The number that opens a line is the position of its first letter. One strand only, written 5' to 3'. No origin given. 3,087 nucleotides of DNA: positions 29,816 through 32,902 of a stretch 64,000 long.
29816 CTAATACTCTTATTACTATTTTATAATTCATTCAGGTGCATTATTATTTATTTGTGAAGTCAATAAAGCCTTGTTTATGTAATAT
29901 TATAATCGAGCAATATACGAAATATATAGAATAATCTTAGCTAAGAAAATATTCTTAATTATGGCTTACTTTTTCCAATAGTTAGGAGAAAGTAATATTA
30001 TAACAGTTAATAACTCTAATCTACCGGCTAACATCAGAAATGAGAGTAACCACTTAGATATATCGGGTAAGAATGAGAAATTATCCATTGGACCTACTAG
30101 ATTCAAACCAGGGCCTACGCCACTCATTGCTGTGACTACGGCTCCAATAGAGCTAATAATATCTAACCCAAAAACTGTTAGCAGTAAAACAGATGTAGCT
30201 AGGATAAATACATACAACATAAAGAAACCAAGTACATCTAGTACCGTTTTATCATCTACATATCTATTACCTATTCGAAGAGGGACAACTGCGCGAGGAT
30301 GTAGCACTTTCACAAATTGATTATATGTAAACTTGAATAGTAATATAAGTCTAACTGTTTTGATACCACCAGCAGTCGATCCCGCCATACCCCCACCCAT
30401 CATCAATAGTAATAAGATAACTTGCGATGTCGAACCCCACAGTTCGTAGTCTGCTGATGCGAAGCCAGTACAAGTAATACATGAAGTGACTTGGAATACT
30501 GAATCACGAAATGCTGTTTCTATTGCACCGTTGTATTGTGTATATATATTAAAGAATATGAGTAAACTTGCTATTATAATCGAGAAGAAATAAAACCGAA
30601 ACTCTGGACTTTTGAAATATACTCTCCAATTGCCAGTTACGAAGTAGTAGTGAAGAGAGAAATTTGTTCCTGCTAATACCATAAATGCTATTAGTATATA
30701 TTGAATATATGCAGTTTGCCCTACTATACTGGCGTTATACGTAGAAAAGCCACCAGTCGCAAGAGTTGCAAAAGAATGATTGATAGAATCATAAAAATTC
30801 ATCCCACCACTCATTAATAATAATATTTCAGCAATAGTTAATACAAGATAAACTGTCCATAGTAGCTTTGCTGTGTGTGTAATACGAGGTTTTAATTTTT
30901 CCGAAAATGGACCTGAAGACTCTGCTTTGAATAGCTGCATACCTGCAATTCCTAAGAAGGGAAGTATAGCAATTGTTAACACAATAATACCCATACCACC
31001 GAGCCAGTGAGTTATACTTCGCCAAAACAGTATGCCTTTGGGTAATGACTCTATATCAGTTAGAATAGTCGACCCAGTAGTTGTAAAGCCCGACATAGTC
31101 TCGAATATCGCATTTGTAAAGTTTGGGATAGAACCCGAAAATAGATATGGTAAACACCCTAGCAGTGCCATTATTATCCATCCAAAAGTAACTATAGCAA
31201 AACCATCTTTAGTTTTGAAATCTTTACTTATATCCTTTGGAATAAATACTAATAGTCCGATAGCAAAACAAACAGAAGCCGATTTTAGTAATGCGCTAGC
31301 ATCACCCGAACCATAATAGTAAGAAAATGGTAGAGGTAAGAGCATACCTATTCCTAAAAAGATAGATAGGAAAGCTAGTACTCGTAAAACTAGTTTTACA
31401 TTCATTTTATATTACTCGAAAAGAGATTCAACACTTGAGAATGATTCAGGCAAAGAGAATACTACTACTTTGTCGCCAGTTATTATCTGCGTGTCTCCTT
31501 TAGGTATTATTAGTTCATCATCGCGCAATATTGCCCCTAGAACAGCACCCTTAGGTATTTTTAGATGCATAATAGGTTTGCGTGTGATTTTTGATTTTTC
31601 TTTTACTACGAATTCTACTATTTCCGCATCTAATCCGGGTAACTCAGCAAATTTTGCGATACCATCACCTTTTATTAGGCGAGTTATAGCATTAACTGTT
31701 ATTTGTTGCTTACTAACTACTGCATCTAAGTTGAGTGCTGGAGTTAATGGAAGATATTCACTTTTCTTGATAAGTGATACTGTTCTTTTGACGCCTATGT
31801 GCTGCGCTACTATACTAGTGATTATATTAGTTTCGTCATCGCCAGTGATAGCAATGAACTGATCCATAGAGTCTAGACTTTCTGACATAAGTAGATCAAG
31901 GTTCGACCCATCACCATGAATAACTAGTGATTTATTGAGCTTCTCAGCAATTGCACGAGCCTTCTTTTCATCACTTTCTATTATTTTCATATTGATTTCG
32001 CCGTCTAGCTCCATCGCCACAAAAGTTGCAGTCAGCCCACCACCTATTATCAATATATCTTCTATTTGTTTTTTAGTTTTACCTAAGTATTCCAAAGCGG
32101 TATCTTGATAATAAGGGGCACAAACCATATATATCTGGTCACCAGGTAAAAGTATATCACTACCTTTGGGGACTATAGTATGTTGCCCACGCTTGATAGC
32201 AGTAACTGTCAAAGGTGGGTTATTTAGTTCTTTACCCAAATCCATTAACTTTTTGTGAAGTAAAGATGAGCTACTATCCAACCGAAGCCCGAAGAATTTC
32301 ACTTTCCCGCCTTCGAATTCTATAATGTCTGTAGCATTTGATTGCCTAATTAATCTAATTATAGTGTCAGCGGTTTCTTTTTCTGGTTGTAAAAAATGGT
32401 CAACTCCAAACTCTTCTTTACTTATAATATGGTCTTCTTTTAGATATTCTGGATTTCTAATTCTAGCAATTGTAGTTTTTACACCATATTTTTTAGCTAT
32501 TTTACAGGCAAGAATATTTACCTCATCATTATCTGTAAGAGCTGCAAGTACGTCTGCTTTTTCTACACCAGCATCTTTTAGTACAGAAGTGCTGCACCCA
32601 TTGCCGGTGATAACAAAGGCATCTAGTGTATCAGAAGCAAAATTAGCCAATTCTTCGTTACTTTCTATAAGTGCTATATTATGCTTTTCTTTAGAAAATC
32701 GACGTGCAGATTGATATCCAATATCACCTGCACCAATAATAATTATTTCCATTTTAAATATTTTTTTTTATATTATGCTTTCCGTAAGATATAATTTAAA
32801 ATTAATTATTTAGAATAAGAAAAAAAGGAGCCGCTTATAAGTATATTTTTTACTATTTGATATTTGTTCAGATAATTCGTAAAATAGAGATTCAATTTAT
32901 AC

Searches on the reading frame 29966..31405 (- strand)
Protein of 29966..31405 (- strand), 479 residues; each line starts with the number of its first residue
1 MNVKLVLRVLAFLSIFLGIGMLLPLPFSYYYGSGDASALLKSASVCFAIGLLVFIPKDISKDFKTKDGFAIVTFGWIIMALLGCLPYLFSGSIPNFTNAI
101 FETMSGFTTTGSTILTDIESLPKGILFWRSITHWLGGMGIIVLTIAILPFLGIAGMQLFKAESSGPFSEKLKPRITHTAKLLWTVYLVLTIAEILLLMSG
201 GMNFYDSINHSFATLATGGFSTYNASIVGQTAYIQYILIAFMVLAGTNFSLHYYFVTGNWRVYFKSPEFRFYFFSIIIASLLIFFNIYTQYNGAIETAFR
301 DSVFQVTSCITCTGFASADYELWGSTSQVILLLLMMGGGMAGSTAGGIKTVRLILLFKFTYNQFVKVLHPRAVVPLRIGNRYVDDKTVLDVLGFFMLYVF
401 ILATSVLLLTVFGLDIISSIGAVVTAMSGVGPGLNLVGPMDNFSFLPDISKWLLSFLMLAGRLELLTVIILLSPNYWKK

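Call 70: search_protein_families(library=ncbifam, proteins=[window:29966-31405:-], max_evalue=1e-8)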
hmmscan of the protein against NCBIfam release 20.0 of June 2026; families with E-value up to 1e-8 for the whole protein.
window:29966-31405:- (479 aa): 2 families
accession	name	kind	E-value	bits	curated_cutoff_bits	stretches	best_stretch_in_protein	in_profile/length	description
NF008020.0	PRK10750.1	equivalog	9.2e-109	364.7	866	1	1-478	1-482/483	Trk system potassium transporter TrkH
TIGR00933.1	2a38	subfamily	6.3e-94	315.3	331.15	1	82-462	1-391/391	TrkH family potassium uptake protein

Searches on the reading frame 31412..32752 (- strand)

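Call 70: search_protein_families(library=ncbifam, proteins=[window:31412-32752:-], max_evalue=1e-8)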
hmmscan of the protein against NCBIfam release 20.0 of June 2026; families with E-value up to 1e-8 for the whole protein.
window:31412-32752:- (446 aa): 16 families
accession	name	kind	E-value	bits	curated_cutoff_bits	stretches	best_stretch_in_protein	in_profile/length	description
NF007039.0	PRK09496.3-2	equivalog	2.3e-133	445.3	293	1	1-446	1-445/446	Trk system potassium transporter TrkA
NF007041.0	PRK09496.3-4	equivalog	4e-121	404.9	386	1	1-446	1-444/450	Trk system potassium transporter TrkA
NF007038.0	PRK09496.2-6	equivalog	5.9e-113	377.9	374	1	1-445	1-444/445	Trk system potassium transporter TrkA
NF007031.0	PRK09496.1-2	equivalog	4.8e-111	372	289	1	1-445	1-451/458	Trk system potassium transporter TrkA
NF007032.0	PRK09496.1-4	equivalog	1.8e-101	340.3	309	1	1-445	1-450/457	Trk system potassium transporter TrkA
NF007040.0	PRK09496.3-3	equivalog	2.9e-94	316.2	455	1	2-445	5-461/462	Trk system potassium transporter TrkA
NF007036.0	PRK09496.2-3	subfamily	5.6e-94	315.4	407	1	1-445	1-447/448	Trk system potassium transporter TrkA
NF007030.0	PRK09496.1-1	equivalog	6.4e-94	315.1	371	1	1-445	1-451/458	Trk system potassium transporter TrkA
NF007033.0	PRK09496.1-5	equivalog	2e-92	310.6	338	1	1-445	1-447/449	Trk system potassium transporter TrkA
NF007034.0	PRK09496.2-1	subfamily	5e-85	286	344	1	1-434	1-434/445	Trk system potassium transporter TrkA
NF007037.0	PRK09496.2-4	equivalog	3.9e-78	263.3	445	1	1-445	1-453/454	Trk system potassium transporter TrkA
NF007035.0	PRK09496.2-2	equivalog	1.1e-76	258.4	521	1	1-433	1-437/455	Trk system potassium transporter TrkA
NF007043.0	PRK09496.3-6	equivalog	1.1e-66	225.5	384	1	1-439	1-438/445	Trk system potassium transporter TrkA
NF007042.0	PRK09496.3-5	equivalog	1.5e-52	178.9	467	1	1-431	1-448/466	Trk system potassium transporter TrkA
NF003716.0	PRK05326.1-3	equivalog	2.9e-17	62.3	355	1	369-436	405-472/499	potassium/proton antiporter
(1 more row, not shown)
